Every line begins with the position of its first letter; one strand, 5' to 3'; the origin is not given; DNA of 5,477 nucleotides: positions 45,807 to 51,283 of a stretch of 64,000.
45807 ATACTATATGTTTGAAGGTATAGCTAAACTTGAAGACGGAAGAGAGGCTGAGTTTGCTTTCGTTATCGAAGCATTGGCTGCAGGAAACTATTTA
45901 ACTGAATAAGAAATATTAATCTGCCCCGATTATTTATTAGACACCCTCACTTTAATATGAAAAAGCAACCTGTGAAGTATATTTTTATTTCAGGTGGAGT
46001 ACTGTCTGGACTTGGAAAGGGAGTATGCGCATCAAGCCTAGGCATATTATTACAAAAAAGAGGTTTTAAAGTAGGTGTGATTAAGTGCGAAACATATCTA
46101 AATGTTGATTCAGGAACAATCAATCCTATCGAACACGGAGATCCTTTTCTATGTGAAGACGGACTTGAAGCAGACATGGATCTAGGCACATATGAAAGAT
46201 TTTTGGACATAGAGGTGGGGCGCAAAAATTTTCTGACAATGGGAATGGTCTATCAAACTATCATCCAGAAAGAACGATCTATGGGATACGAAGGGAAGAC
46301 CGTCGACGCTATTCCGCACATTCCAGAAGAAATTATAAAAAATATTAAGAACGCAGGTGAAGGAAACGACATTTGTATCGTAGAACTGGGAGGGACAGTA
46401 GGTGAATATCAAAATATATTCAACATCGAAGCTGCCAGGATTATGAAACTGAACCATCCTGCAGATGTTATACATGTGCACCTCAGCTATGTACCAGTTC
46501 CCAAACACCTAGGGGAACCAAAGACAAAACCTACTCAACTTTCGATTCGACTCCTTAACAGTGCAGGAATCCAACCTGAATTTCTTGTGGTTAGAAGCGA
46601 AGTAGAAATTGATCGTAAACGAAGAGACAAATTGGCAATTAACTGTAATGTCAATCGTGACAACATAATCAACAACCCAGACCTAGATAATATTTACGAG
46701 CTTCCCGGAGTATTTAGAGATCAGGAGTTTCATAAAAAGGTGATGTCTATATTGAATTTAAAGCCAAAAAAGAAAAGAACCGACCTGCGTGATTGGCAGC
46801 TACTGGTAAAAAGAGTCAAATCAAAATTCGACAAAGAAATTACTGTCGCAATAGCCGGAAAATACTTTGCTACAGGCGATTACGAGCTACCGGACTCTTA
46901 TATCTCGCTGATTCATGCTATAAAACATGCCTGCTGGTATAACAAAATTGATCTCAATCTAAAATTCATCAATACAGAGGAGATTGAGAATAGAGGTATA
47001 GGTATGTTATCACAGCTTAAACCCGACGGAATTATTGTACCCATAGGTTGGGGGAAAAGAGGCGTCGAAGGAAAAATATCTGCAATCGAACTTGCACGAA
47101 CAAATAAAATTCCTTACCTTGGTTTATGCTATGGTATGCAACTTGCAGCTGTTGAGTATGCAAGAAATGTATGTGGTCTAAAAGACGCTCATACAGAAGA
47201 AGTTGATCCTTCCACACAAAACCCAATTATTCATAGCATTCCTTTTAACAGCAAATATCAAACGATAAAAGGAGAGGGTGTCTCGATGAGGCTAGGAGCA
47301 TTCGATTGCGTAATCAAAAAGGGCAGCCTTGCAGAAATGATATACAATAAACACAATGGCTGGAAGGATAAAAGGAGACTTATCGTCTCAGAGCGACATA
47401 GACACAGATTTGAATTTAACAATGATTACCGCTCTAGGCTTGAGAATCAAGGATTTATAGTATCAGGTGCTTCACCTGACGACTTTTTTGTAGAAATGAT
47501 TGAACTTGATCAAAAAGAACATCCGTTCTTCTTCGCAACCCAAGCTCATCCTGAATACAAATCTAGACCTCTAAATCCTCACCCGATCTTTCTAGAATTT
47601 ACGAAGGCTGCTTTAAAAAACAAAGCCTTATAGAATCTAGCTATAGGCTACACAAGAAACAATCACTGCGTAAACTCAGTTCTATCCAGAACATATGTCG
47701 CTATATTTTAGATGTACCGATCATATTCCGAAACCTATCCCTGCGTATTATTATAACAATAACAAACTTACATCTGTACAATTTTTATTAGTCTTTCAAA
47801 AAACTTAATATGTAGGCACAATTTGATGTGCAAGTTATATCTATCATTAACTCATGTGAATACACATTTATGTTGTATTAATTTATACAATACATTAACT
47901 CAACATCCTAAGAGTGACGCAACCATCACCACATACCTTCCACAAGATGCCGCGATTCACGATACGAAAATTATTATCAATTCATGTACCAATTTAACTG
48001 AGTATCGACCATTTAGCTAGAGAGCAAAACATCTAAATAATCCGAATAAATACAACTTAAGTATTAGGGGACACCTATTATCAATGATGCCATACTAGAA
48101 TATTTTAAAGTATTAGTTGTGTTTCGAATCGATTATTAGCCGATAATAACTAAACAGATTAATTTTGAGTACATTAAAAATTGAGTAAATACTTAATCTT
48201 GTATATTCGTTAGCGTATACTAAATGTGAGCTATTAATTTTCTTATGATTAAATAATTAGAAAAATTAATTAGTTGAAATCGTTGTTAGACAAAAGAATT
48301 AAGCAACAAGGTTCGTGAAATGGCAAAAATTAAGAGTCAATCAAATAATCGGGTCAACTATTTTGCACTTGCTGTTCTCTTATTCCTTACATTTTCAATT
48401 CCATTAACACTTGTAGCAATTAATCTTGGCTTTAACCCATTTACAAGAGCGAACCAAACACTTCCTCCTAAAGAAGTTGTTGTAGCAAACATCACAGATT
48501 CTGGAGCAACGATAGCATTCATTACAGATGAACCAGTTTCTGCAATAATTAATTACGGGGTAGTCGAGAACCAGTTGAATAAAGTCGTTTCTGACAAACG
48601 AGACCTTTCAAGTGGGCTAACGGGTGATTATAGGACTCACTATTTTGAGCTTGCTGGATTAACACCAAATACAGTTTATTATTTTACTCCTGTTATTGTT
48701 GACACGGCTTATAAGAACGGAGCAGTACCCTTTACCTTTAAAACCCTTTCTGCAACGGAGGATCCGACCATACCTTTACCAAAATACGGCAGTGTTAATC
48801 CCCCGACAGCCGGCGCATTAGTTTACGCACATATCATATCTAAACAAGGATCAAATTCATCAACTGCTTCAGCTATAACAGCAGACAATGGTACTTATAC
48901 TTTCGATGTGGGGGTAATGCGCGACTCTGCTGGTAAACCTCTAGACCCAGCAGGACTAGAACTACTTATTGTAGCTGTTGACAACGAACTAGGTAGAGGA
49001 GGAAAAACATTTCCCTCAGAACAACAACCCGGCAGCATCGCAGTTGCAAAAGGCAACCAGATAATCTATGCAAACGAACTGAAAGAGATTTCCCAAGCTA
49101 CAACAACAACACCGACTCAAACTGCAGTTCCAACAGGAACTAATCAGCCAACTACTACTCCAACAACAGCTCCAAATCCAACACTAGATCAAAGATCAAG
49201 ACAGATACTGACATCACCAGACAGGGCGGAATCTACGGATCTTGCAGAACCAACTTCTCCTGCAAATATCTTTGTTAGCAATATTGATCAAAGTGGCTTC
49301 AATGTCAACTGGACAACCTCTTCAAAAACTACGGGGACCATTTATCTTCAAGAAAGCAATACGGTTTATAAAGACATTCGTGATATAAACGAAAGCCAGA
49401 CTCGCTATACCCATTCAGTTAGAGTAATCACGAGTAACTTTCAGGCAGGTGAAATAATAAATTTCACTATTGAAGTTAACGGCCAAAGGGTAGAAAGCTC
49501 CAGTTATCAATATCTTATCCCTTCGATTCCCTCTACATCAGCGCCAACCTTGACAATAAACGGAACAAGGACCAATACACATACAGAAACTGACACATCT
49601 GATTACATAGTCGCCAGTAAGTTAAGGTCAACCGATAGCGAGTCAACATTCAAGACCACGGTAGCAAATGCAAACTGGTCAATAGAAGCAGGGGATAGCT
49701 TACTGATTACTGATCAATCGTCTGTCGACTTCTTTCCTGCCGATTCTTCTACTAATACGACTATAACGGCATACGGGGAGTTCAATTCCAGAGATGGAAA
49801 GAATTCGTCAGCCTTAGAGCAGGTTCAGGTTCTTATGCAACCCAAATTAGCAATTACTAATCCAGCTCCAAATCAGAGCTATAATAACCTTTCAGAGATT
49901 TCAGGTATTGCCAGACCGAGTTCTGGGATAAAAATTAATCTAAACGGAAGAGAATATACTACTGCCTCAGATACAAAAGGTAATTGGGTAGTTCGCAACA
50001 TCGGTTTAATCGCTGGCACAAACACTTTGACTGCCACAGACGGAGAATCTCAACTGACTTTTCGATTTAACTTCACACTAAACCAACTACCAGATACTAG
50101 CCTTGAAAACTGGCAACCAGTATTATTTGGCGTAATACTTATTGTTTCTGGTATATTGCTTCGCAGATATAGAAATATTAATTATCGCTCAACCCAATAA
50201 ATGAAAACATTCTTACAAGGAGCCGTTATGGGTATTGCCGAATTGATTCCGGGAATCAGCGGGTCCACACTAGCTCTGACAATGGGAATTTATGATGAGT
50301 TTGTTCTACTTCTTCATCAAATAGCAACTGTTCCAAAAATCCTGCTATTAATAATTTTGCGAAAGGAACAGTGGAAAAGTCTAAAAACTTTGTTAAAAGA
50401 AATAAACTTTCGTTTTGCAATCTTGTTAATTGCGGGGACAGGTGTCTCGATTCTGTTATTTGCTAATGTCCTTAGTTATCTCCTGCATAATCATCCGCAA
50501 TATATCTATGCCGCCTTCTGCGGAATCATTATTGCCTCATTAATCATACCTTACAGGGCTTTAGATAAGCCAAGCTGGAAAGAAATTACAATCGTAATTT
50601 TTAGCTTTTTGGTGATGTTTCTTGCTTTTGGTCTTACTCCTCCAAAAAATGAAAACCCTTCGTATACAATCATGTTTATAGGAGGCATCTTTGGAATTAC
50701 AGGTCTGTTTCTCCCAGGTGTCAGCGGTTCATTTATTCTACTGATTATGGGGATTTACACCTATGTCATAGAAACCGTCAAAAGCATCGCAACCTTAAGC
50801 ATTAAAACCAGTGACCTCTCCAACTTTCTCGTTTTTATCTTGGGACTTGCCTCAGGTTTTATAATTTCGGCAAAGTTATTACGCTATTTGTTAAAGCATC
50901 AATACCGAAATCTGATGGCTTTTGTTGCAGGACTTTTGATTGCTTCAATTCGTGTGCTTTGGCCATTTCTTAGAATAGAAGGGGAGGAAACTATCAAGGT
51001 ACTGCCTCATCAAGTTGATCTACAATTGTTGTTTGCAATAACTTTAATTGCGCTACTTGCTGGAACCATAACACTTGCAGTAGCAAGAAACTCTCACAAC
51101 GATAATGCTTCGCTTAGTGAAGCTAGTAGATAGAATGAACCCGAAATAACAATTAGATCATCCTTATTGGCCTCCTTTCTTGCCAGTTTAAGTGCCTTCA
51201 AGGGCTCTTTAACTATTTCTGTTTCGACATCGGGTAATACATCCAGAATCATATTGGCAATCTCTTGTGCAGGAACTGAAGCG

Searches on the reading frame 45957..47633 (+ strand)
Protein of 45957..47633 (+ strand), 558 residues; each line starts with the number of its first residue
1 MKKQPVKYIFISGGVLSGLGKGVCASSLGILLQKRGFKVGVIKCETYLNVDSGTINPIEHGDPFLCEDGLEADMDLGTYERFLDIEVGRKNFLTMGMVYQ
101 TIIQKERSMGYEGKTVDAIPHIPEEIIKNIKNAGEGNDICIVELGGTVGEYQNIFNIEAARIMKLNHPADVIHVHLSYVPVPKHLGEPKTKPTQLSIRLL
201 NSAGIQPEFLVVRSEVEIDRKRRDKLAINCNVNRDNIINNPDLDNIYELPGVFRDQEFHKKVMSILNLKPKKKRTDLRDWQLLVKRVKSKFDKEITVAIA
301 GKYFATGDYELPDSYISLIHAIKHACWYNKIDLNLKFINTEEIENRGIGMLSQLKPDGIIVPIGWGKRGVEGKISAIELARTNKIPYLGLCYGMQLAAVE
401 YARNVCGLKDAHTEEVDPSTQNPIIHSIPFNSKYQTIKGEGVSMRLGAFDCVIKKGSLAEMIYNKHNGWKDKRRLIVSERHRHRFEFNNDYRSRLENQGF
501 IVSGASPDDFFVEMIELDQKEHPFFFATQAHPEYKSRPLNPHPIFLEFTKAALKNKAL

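Call 7: search_protein_families(library=pfam, proteins=[window:45957-47633:+], max_evalue=0.01)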
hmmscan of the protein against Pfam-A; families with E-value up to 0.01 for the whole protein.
window:45957-47633:+ (558 aa): 4 families
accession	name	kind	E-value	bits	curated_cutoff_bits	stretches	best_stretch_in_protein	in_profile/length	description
PF06418.20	CTP_synth_N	-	2e-93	313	26.1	1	7-268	1-265/265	CTP synthase N-terminus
PF00117.34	GATase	-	6.8e-29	101.3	22.8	1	311-550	2-189/190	Glutamine amidotransferase class-I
PF01656.29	CbiA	-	0.0036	17.7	25.4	1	17-142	8-54/125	CobQ/CobB/MinD/ParA nucleotide binding domain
PF07722.19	Peptidase_C26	-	0.0046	17.2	20.5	0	377-533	98-219/219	Peptidase C26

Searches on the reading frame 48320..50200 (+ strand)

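Call 8: search_protein_families(library=pfam, proteins=[window:48320-50200:+], max_evalue=0.01)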
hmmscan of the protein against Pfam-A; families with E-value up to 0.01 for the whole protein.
window:48320-50200:+ (626 aa): 3 families
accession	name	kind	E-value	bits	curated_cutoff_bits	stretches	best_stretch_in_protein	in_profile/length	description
PF16656.11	Pur_ac_phosph_N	-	4.5e-06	27.6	30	1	55-124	8-78/93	Purple acid Phosphatase, N-terminal domain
PF00041.27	fn3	-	2.5e-05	24.9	25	1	49-127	2-66/84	Fibronectin type III domain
PF13620.12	CarboxypepD_reg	-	0.0062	17.3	32.3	0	157-196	4-43/82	Carboxypeptidase regulatory-like domain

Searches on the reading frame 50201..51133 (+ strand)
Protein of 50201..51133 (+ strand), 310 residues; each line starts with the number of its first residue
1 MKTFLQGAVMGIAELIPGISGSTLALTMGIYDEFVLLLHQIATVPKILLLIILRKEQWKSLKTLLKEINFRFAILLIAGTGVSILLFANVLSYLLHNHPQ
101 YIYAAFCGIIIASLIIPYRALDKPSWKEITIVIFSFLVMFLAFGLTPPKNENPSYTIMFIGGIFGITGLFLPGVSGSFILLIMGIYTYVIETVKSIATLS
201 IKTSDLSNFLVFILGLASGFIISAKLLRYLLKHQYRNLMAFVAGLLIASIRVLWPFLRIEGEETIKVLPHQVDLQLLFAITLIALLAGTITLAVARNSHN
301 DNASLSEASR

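Call 19: search_protein_families(library=pfam, proteins=[window:50201-51133:+], max_evalue=0.001)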
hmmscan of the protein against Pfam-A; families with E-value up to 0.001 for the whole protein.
window:50201-51133:+ (310 aa): 1 family
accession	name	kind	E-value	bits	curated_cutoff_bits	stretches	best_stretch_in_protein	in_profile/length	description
PF04018.18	VCA0040-like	-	1.6e-52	179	26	1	10-258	1-233/246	Undecaprenyl phosphate translocase-like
